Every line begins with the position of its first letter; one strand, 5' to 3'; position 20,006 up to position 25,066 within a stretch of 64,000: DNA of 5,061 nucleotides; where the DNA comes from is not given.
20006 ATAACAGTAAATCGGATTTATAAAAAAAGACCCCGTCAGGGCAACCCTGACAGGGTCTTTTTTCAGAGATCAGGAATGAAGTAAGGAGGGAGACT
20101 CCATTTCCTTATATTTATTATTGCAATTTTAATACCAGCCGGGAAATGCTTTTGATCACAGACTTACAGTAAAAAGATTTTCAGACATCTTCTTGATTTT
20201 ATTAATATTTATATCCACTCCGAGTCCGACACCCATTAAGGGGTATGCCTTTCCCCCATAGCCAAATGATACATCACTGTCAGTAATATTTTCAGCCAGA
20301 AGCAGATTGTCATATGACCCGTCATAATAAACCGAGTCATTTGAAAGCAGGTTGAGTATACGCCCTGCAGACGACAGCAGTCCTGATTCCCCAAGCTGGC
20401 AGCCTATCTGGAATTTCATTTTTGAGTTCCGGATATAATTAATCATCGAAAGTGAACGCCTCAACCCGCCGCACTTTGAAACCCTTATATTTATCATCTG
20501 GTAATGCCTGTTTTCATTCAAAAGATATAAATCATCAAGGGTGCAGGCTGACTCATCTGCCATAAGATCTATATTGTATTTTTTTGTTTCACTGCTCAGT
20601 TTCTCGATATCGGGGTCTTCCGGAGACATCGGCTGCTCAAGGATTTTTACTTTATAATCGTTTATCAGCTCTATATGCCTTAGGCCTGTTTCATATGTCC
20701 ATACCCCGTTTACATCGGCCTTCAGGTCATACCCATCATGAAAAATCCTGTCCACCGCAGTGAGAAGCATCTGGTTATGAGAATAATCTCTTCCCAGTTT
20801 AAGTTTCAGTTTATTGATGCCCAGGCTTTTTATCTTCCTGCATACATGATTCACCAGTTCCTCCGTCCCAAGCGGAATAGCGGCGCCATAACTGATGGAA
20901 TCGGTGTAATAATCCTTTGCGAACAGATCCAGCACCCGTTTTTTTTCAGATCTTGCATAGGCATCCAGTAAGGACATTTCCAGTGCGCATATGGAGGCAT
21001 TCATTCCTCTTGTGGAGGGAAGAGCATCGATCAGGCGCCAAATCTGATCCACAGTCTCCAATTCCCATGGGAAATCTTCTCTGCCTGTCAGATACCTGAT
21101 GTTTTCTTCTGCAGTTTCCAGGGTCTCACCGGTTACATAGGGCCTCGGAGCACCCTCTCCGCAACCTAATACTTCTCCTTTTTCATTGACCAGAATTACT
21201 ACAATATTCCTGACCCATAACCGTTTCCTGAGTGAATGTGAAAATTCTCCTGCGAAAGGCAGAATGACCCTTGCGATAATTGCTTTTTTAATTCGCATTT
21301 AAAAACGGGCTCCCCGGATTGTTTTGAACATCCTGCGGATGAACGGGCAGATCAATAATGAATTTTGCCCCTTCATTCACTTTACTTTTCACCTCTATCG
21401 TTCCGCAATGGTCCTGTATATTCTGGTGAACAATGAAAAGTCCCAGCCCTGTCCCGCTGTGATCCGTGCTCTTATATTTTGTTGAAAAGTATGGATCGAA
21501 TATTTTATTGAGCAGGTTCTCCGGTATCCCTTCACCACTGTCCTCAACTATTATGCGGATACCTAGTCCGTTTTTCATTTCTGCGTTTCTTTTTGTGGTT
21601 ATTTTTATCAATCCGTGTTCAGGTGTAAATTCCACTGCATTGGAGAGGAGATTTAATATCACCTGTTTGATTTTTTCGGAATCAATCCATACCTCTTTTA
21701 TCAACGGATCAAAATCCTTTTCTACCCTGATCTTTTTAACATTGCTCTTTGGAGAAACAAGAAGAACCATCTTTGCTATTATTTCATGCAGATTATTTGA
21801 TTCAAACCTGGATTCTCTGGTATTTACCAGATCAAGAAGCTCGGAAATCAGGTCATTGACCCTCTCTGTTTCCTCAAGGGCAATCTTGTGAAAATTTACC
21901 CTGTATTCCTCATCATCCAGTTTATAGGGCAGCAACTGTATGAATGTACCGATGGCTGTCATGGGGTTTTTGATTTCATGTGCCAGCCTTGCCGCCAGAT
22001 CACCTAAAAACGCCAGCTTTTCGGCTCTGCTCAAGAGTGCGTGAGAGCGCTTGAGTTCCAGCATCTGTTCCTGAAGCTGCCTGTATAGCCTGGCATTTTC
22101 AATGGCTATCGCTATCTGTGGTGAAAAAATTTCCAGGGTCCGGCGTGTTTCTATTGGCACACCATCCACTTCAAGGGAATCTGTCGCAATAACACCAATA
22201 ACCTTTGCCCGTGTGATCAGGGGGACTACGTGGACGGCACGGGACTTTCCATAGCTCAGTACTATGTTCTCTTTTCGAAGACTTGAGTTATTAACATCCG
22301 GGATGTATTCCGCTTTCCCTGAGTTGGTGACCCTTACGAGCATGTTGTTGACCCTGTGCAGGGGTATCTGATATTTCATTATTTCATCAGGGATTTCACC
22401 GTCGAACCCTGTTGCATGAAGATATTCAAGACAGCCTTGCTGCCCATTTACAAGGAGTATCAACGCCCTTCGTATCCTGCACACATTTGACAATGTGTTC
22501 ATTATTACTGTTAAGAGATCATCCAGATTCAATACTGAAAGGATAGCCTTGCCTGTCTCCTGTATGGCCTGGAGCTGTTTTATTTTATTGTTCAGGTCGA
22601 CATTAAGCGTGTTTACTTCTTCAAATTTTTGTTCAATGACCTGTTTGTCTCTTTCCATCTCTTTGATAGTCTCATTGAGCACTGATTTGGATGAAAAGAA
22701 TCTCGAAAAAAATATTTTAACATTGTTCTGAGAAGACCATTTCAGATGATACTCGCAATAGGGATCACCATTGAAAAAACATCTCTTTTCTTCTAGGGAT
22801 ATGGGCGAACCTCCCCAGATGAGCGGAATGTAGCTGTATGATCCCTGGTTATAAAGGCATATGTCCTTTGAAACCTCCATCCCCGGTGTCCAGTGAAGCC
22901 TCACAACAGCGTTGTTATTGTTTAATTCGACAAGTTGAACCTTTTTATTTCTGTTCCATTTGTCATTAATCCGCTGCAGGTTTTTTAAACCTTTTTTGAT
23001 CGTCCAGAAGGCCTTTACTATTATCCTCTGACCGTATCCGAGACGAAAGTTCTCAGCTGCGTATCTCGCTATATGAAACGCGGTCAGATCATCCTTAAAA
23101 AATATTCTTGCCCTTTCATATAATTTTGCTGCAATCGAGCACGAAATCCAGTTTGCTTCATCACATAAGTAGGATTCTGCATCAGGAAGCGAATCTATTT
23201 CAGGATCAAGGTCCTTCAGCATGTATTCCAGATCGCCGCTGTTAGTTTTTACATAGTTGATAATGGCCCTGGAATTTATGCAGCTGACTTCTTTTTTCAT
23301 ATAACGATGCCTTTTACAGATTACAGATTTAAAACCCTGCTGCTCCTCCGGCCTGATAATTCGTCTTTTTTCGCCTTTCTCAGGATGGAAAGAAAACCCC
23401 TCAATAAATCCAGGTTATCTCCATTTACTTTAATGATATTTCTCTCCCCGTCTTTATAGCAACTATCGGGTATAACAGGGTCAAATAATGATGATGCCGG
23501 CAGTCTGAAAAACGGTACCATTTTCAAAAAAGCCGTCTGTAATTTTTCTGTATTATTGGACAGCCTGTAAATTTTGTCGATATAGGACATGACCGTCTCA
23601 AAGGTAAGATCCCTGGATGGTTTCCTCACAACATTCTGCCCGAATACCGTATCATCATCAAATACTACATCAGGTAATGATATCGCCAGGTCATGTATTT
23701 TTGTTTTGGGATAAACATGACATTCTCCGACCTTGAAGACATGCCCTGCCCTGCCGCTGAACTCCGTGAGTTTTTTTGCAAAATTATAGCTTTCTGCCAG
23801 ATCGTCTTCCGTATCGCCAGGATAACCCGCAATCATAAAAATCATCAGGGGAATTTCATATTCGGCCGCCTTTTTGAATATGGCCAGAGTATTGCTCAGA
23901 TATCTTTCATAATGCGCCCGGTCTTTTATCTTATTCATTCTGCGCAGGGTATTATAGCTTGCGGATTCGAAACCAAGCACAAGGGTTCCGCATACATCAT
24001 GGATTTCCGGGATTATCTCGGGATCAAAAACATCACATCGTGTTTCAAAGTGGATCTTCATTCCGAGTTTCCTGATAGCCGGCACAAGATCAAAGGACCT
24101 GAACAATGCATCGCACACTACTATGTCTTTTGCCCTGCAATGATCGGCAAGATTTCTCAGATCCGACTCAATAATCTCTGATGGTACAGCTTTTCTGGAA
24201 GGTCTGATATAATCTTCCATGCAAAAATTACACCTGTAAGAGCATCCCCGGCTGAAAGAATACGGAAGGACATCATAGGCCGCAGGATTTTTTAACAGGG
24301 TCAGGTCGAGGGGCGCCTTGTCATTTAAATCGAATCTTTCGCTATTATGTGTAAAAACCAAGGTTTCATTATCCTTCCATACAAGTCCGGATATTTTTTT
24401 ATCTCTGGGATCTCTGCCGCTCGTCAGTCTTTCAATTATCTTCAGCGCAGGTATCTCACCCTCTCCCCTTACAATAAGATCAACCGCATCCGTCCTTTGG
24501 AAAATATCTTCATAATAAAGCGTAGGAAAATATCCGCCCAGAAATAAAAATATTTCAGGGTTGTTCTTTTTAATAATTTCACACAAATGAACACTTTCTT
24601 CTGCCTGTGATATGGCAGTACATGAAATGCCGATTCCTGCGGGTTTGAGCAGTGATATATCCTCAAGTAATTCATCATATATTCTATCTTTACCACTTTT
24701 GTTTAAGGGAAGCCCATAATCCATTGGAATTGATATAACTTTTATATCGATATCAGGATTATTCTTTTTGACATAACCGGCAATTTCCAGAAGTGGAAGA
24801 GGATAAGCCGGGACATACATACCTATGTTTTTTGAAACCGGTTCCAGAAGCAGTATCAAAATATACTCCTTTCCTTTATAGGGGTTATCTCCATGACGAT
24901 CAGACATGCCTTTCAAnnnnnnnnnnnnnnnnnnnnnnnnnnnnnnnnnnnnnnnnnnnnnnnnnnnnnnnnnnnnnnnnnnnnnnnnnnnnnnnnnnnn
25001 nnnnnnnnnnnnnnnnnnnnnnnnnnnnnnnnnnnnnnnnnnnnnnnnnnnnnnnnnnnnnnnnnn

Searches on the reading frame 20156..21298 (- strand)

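Call 7: search_protein_families(library=pfam, proteins=[window:20156-21298:-])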
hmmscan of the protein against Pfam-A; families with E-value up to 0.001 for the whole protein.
window:20156-21298:- (380 aa): 2 families
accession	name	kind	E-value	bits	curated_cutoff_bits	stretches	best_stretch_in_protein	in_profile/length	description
PF13378.12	MR_MLE_C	-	7.4e-26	91.7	29.4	1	149-364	3-216/219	Enolase C-terminal domain-like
PF07476.17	MAAL_C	-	3.6e-05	23.5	27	1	237-301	134-198/249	Methylaspartate ammonia-lyase C-terminus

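Call 23: search_protein_families(library=ncbifam, max_evalue=0.001, proteins=[window:20156-21298:-])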
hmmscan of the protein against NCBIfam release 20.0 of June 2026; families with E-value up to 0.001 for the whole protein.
window:20156-21298:- (380 aa): 11 families
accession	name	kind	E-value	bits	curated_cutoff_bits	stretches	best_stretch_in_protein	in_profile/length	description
NF042940.1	racemase_DgcA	equivalog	3.5e-26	92.2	400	1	13-307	8-277/323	N-acetyl-D-Glu racemase DgcA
TIGR02534.1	mucon_cyclo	subfamily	1.6e-24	86.7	334.95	1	31-371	28-365/368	muconate/chloromuconate family cycloisomerase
TIGR01928.1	menC_lowGC_arch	equivalog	1.6e-24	86.5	200.65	1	12-307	4-288/325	o-succinylbenzoate synthase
NF041118.1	A_G_epim_Thtga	equivalog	8.9e-19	67.8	500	1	3-307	3-297/341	L-Ala-D/L-Glu epimerase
NF011708.0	PRK15129.1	equivalog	6.4e-17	61.6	343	1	33-312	30-287/321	L-Ala-D/L-Glu epimerase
TIGR01927.1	menC_gam_Gplu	equivalog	3.4e-16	59.4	130.55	1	25-287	15-251/307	o-succinylbenzoate synthase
NF002739.0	PRK02714.1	equivalog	7.1e-14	52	259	1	30-277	28-252/320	o-succinylbenzoate synthase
NF043002.1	HProlDhtase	equivalog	6e-09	35.2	500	1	85-295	86-288/366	cis-3-hydroxy-L-proline dehydratase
NF002782.0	PRK02901.1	equivalog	6.7e-08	31.9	288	1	131-290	75-233/328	o-succinylbenzoate synthase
NF040866.1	AraD_Arch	equivalog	1.8e-06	27.2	650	1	144-288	148-290/372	arabinonate dehydratase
NF047820.1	TalGalacDh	equivalog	2.3e-06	26.8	500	1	103-294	108-299/371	L-talarate/galactarate dehydratase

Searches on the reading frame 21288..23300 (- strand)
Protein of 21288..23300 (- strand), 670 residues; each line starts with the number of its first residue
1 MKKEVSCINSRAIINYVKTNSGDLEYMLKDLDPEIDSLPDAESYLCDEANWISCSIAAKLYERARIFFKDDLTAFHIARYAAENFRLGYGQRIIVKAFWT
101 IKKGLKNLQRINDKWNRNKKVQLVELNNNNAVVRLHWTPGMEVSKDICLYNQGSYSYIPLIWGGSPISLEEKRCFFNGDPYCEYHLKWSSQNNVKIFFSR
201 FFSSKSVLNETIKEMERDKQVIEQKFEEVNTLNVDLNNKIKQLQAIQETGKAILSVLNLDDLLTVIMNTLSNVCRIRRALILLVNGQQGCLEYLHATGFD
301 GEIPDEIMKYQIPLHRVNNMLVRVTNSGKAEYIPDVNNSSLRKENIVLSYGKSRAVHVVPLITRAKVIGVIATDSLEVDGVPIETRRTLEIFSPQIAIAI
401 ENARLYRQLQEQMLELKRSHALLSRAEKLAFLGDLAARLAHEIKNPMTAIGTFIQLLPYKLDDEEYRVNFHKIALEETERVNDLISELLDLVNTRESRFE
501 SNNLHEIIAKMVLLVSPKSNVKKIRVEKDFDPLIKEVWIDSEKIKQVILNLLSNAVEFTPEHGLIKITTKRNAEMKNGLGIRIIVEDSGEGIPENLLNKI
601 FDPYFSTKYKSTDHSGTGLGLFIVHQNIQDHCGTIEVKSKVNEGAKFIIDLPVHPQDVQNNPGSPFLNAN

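Call 7: search_protein_families(library=pfam, proteins=[window:21288-23300:-])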
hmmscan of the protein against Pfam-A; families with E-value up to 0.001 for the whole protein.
window:21288-23300:- (670 aa): 5 families
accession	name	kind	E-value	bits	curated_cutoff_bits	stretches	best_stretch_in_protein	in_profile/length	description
PF02518.31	HATPase_c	-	6e-26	91.5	26.4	1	540-653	2-109/111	Histidine kinase-, DNA gyrase B-, and HSP90-like ATPase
PF00512.31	HisKA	-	1.9e-11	44.2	26.9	1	433-492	3-61/66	His Kinase A (phospho-acceptor) domain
PF13185.12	GAF_2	-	1e-07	32.6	28.6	1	257-401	2-136/136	GAF domain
PF13492.12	GAF_3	-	7.4e-07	30.1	27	1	259-402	2-129/129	GAF domain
PF01590.32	GAF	-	5.3e-06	27.4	22.4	1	258-400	1-133/133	GAF domain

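Call 23: search_protein_families(library=ncbifam, max_evalue=0.001, proteins=[window:21288-23300:-])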
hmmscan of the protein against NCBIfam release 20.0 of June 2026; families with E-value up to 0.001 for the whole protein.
window:21288-23300:- (670 aa): 87 families (the best 25 are shown)
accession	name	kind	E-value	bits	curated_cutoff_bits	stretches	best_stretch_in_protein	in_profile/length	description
NF008468.0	PRK11360.1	equivalog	1.2e-61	208.9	646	1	415-660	379-615/616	two-component system sensor histidine kinase AtoS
NF007688.0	PRK10364.1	equivalog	1.6e-52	178.8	479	1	417-655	225-453/460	two-component system sensor histidine kinase ZraS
NF046044.1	PnpS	equivalog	1.1e-44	153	400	1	434-652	172-390/390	two-component system histidine kinase PnpS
NF053867.1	SprKinKinDBac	equivalog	1.7e-42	145.5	775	1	424-654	278-498/500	sporulation kinase KinD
NF006800.0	PRK09303.1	equivalog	6.7e-40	137.2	342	1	406-656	127-380/383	histidine kinase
NF010411.0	PRK13837.1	equivalog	1.1e-38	132.9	647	1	399-657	420-679/828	two-component system VirA-like sensor kinase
NF008312.0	PRK11100.1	equivalog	7.2e-36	124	356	1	425-654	249-475/477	two-component system sensor histidine kinase CreC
NF033092.0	HK_WalK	equivalog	2.3e-35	122.3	725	1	437-653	377-594/594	cell wall metabolism sensor histidine kinase WalK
NF047874.1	MASE3_PAS_HK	subfamily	2.7e-35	122.3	560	1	418-656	384-628/655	MASE3 domain-containing sensor histidine kinase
NF008293.1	PRK11073.1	equivalog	5.4e-34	118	240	1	419-653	118-347/349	nitrogen regulation protein NR(II)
NF038297.2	hybrid_HK_HrmK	equivalog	3.9e-33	115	725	1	392-658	197-462/607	hybrid histidine kinase/response regulator HrmK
TIGR02966.1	phoR_proteo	equivalog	6e-32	111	334.2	1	433-650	115-332/333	phosphate regulon sensor histidine kinase PhoR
NF041947.1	LuxQ_Vibrio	equivalog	5.2e-31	107.3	1200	1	419-659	458-702/843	quorum-sensing autoinducer 2 sensor kinase/phosphatase LuxQ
NF052574.1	HisKinEspCMyxo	equivalog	2.1e-29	102.3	1200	1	418-659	403-643/785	serine histidine kinase EspC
TIGR02956.1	TMAO_torS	equivalog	1.2e-28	99.8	676.5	1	430-657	466-686/967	TMAO reductase system sensor histidine kinase/response regulator TorS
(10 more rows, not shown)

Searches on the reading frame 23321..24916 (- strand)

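Call 7: search_protein_families(library=pfam, proteins=[window:23321-24916:-])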
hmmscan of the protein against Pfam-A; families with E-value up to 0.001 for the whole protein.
window:23321-24916:- (531 aa): 2 families
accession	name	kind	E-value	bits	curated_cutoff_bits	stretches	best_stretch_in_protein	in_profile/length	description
PF04055.27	Radical_SAM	-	2e-13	51.3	29.5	1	219-380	1-166/166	Radical SAM superfamily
PF02310.24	B12-binding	-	1.4e-12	47.9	32.1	1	38-156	13-116/121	B12 binding domain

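Call 23: search_protein_families(library=ncbifam, max_evalue=0.001, proteins=[window:23321-24916:-])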
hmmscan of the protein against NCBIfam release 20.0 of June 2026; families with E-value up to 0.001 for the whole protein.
window:23321-24916:- (531 aa): 23 families
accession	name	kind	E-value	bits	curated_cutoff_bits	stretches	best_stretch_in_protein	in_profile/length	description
TIGR04479.1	bcpD_PhpK_rSAM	subfamily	7.1e-22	77.4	600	1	81-382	100-408/504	PhpK family radical SAM P-methyltransferase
TIGR02026.1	BchE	equivalog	2.8e-17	62.8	481.35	1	82-234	54-212/497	magnesium-protoporphyrin IX monomethyl ester anaerobic oxidative cyclase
TIGR04013.1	B12_SAM_MJ_1487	hypoth_equivalog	5.2e-16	58.5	251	2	105-236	56-171/382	TIGR04013 family B12-binding domain/radical SAM domain-containing protein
NF050148.1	rSAM_ApyD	equivalog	7.2e-15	54.4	750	1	77-377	60-360/645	RiPP biosynthesis radical SAM protein ApyD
NF033712.0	B12_rSAM_KedN5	subfamily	2.7e-14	52.3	700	1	109-272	79-251/624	KedN5 family methylcobalamin-dependent radical SAM C-methyltransferase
TIGR03975.1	rSAM_ocin_1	subfamily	3.4e-14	52.3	281.85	1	81-385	118-432/606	RiPP maturation radical SAM C-methyltransferase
TIGR04367.1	HpnR_B12_rSAM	equivalog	5.4e-14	51.6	650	1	82-302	51-278/490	hopanoid C-3 methylase HpnR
TIGR04014.1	B12_SAM_MJ_0865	equivalog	3.2e-12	46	360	2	113-233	59-177/434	methyl-coenzyme M reductase glutamine C-methyltransferase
TIGR04190.1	B12_SAM_Ta0216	equivalog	8.1e-12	44.5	500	1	87-193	75-180/554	TIGR04190 family B12-binding domain/radical SAM domain protein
TIGR03471.1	HpnJ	equivalog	1.1e-10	41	577.6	1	100-414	76-390/472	hopanoid biosynthesis associated radical SAM protein HpnJ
NF033070.1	rSAM_AprD4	equivalog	1.5e-09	37.3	500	1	222-455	202-436/456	AprD4 family radical SAM diol-dehydratase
TIGR04072.2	rSAM_ladder_B12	equivalog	3.9e-09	35.7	360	1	107-413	85-374/443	lipid biosynthesis B12-binding/radical SAM protein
TIGR04385.1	B12_rSAM_cofa1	equivalog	8.3e-09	35.2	450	1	112-240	90-219/438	B12 lower ligand biosynthesis radical SAM protein BzaD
TIGR00089.1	TIGR00089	subfamily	8.7e-08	31.4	251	0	302-383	242-318/429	MiaB/RimO family radical SAM methylthiotransferase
TIGR01574.1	miaB-methiolase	equivalog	1.5e-07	30.9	355.3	0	108-259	58-188/437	tRNA (N6-isopentenyl adenosine(37)-C2)-methylthiotransferase MiaB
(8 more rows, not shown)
